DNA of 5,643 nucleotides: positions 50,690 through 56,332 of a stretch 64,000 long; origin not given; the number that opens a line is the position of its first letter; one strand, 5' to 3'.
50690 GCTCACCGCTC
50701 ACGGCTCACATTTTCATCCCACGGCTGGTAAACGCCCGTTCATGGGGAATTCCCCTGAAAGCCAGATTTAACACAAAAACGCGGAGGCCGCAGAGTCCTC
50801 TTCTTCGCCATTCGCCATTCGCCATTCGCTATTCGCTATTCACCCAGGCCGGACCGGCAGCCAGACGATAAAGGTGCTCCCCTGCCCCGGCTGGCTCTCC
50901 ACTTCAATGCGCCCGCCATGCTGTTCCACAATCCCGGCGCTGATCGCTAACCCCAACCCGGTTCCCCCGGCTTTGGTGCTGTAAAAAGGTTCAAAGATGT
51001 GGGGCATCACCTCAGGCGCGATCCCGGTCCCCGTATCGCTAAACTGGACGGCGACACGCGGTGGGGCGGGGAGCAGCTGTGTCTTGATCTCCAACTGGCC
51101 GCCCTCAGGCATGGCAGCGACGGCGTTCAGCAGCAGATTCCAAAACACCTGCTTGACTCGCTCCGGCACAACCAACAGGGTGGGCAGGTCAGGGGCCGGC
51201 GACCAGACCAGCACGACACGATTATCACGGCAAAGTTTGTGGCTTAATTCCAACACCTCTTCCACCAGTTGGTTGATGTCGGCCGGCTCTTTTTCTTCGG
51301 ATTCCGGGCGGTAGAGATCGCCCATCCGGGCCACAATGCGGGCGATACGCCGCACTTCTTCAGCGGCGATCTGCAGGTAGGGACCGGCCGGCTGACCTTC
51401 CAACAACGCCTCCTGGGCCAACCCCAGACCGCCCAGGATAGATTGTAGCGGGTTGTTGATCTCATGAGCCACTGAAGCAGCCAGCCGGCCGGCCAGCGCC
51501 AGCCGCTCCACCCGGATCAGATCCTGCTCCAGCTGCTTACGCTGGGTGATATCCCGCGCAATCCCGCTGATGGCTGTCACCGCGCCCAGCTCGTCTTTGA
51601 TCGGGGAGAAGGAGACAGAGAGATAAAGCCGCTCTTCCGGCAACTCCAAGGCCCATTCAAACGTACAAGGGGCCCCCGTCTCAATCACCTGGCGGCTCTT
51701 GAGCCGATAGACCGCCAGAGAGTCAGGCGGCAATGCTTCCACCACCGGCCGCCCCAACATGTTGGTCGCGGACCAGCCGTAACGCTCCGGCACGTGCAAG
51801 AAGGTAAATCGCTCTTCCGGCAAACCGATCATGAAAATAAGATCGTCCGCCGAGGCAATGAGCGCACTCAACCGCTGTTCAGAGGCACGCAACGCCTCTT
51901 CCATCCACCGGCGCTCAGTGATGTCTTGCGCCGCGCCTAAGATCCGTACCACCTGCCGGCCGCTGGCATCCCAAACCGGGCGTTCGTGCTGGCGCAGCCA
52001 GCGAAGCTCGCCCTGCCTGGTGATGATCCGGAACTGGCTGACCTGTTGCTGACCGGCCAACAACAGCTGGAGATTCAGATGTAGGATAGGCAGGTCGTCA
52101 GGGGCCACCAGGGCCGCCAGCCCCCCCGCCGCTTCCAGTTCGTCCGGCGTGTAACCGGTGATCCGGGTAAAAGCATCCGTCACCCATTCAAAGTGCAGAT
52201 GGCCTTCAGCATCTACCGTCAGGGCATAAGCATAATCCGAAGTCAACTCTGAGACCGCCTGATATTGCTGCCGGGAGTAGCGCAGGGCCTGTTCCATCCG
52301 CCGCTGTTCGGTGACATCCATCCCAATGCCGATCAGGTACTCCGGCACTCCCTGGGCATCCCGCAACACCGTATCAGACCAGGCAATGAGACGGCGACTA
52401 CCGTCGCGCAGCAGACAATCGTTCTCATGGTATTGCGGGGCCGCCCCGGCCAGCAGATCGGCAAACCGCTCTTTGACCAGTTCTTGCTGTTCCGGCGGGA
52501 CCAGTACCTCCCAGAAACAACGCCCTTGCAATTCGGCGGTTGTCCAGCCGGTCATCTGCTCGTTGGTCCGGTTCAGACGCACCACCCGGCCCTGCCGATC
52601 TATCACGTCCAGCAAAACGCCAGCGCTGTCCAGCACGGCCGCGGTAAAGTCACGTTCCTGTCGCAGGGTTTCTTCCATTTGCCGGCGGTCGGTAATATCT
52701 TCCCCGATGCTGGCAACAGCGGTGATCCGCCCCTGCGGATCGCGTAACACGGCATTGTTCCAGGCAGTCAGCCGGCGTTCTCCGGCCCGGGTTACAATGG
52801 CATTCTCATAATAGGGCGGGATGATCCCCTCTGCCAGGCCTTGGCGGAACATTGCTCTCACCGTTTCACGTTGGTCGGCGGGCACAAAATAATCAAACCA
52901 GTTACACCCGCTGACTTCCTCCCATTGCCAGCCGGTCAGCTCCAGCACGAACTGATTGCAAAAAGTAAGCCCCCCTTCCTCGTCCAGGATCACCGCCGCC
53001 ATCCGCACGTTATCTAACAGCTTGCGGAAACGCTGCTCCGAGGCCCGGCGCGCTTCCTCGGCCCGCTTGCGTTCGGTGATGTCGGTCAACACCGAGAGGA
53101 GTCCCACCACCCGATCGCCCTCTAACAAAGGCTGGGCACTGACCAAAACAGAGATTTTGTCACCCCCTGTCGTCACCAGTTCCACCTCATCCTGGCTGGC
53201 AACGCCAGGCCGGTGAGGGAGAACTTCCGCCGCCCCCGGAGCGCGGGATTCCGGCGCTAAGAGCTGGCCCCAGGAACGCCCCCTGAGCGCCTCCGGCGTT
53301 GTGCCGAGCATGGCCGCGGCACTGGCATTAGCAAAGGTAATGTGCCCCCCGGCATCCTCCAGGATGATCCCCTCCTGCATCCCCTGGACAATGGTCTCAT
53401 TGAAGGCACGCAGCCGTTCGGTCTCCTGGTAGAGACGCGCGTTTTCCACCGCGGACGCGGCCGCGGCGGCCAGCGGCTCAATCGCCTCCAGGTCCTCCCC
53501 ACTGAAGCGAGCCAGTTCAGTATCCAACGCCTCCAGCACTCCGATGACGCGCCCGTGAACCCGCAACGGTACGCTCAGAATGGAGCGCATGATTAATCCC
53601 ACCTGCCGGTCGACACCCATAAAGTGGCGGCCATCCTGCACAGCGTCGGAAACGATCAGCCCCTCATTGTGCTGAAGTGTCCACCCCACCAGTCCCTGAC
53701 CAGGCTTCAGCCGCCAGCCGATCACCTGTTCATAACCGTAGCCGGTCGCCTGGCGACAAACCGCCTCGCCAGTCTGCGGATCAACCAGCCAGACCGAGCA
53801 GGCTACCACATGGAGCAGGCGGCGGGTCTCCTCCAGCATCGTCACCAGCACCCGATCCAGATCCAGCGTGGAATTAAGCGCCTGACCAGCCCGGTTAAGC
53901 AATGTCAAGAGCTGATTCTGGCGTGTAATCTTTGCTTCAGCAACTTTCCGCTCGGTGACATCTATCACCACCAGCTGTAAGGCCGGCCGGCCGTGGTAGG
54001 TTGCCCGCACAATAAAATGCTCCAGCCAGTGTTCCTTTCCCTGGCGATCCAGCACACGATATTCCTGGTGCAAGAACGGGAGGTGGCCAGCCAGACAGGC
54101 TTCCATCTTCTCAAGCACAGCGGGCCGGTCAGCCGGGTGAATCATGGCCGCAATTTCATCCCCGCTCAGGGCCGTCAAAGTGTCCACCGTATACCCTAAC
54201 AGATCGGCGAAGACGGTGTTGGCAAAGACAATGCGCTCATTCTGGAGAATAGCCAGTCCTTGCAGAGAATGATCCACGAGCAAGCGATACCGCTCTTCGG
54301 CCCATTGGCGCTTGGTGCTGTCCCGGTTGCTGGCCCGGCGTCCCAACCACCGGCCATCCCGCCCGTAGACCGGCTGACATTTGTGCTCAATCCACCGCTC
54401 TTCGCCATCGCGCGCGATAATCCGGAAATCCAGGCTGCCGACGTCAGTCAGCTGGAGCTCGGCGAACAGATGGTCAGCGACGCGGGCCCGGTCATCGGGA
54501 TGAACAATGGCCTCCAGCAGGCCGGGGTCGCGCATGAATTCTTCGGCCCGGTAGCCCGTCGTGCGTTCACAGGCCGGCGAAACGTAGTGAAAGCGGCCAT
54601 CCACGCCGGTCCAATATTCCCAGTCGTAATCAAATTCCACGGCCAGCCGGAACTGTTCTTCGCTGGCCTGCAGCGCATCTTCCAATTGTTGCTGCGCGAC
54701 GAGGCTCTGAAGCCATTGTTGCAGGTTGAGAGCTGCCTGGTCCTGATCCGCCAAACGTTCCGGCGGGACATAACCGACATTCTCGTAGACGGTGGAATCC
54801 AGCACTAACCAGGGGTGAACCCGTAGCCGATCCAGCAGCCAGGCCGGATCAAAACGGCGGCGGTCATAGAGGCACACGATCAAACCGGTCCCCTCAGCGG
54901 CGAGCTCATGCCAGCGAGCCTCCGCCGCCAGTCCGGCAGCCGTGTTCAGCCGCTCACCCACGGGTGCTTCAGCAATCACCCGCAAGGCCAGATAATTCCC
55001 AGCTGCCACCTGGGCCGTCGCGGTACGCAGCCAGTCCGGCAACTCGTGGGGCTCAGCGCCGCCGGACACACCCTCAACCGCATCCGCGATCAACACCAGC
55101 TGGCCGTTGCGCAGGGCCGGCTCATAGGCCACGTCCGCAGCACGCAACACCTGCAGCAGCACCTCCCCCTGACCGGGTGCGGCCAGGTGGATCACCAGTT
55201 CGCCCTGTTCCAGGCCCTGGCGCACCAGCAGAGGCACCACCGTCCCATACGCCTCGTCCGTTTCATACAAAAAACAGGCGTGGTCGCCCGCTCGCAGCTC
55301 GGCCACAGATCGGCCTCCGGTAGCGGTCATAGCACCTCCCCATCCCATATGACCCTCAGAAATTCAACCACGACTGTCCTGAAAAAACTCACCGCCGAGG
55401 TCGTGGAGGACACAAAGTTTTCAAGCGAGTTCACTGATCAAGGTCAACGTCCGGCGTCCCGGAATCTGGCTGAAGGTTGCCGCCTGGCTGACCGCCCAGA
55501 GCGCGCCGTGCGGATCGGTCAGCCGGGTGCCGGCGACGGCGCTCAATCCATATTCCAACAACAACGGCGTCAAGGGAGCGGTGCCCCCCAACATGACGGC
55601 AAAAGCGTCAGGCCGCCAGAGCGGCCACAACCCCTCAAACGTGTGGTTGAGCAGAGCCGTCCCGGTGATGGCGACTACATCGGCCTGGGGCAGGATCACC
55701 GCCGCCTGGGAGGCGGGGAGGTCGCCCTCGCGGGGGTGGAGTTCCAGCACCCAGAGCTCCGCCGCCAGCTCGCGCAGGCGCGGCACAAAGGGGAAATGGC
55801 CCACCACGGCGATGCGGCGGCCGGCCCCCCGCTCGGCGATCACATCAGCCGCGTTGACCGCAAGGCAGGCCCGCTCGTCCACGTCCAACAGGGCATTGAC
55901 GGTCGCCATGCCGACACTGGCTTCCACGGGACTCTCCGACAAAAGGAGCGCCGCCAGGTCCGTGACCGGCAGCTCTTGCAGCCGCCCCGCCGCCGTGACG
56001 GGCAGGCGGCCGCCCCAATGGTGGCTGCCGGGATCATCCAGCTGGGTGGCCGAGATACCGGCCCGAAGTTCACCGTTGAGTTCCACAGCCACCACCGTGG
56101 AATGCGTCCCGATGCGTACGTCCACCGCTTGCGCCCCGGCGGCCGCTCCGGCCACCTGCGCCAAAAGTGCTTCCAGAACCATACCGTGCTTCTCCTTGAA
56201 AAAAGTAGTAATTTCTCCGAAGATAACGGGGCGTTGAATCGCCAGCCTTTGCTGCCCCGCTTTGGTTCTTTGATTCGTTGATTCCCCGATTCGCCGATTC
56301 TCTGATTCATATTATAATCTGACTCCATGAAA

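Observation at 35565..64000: About 28 kb island devoted almost entirely to two-component and PAS/GAF signalling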

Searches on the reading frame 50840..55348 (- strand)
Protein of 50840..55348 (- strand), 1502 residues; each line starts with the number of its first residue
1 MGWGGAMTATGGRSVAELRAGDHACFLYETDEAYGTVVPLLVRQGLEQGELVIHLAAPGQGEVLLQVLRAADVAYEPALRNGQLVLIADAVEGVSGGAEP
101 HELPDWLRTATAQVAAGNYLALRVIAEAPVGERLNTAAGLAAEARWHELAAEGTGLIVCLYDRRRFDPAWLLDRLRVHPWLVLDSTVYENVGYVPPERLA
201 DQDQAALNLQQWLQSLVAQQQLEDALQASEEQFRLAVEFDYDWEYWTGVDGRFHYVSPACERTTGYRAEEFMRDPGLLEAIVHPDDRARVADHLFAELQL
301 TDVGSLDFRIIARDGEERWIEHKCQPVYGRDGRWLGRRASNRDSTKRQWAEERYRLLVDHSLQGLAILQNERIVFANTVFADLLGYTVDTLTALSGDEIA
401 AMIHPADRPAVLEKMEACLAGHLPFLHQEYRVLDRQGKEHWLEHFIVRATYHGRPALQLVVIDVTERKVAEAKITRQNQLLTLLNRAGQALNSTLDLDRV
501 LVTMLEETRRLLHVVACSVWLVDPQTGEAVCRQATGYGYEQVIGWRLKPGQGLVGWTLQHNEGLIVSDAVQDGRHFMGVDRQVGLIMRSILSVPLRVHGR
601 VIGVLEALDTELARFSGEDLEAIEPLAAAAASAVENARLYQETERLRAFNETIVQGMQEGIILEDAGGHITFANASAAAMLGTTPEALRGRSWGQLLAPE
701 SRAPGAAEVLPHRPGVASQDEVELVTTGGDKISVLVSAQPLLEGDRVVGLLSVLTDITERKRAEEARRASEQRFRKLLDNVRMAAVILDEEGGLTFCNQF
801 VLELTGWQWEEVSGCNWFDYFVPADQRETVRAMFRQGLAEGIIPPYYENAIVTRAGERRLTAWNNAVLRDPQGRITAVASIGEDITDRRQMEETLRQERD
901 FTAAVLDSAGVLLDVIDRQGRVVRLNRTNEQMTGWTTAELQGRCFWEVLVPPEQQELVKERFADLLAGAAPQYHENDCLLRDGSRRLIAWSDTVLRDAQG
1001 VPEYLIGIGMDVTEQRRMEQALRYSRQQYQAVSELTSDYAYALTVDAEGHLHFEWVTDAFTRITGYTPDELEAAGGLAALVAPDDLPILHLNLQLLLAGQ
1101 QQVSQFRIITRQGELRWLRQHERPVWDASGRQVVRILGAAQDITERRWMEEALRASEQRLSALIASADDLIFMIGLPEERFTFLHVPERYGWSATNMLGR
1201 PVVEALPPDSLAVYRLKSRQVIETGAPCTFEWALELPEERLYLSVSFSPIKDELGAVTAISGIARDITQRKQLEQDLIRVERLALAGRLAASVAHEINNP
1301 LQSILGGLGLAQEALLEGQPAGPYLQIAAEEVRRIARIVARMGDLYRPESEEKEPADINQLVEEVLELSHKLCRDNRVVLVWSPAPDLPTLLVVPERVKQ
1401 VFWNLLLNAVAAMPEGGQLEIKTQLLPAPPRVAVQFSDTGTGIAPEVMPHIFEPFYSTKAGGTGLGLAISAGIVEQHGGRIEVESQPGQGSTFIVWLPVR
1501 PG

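Call 4: search_protein_families(library=pfam, proteins=[window:50840-55348:-], max_evalue=0.01)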
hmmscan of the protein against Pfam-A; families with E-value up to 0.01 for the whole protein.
window:50840-55348:- (1502 aa): 16 families
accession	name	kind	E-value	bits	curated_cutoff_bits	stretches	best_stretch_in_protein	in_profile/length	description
PF08447.18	PAS_3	-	2.1e-71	236.7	25.6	5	254-333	2-81/89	PAS fold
PF08448.16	PAS_4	-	7.9e-67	222.9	23.1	6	906-1017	1-110/110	PAS fold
PF00989.32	PAS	-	2e-57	192.5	22.6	4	903-1012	4-113/113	PAS fold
PF13426.13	PAS_9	-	1.1e-55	186.7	27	6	659-759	2-103/103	PAS domain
PF13188.13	PAS_8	-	2.6e-30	103.7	21.8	3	352-404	1-51/65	PAS domain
PF02518.31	HATPase_c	-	2.6e-28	99.1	26.4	1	1395-1500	3-110/111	Histidine kinase-, DNA gyrase B-, and HSP90-like ATPase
PF14417.12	MEDS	-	1.1e-22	81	29.8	1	22-179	1-161/161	MEDS: MEthanogen/methylotroph, DcmR Sensory domain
PF13185.12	GAF_2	-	6.4e-17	62.5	28.6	1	495-635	2-136/136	GAF domain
PF01590.32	GAF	-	3e-16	60.6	22.4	1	496-634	1-133/133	GAF domain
PF24820.1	Diguanyl_cycl_sensor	-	1.2e-11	45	28.1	1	654-700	2-48/109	Diguanylate cyclase-like sensor domain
PF13492.12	GAF_3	-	1.4e-10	42.1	27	1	496-636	1-129/129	GAF domain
PF00512.31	HisKA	-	6.7e-10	39.3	26.9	1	1287-1350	3-65/66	His Kinase A (phospho-acceptor) domain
PF12860.13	PAS_7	-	4.5e-07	30.5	27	0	655-765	2-115/115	PAS fold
PF14598.12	PAS_11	-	1.8e-06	28.3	25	0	917-957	9-49/109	PAS domain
PF08670.17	MEKHLA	-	0.0041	17.4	23.7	0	369-416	47-94/143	MEKHLA domain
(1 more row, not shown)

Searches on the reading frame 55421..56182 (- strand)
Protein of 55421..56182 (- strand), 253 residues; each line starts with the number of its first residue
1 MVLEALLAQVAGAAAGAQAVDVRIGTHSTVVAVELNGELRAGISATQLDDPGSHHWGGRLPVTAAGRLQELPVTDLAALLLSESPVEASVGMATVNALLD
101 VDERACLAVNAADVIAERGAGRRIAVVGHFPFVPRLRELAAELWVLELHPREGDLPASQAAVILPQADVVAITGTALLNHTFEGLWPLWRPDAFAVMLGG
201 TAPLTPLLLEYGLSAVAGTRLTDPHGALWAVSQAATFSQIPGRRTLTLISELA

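Call 3: search_protein_families(library=pfam, proteins=[window:55421-56182:-], max_evalue=0.01)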
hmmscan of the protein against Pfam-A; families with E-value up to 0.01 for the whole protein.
window:55421-56182:- (253 aa): 2 families
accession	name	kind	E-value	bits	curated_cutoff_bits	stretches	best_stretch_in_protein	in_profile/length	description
PF04016.18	DUF364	-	9.9e-34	116.5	23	1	111-243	2-140/147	Putative heavy-metal chelation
PF13938.11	DUF4213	-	7.6e-13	49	23.5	1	13-99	7-75/75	Putative heavy-metal chelation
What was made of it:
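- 55421..56182 (-): DUF4213/DUF364 protein. Not signalling, and not conserved with units A or B. Pfam (call 3).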

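Call 18: search_protein_families(library=ncbifam, proteins=[window:55421-56182:-], max_evalue=0.001)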
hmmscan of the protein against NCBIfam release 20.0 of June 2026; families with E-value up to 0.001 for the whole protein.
window:55421-56182:- (253 aa): 0 families
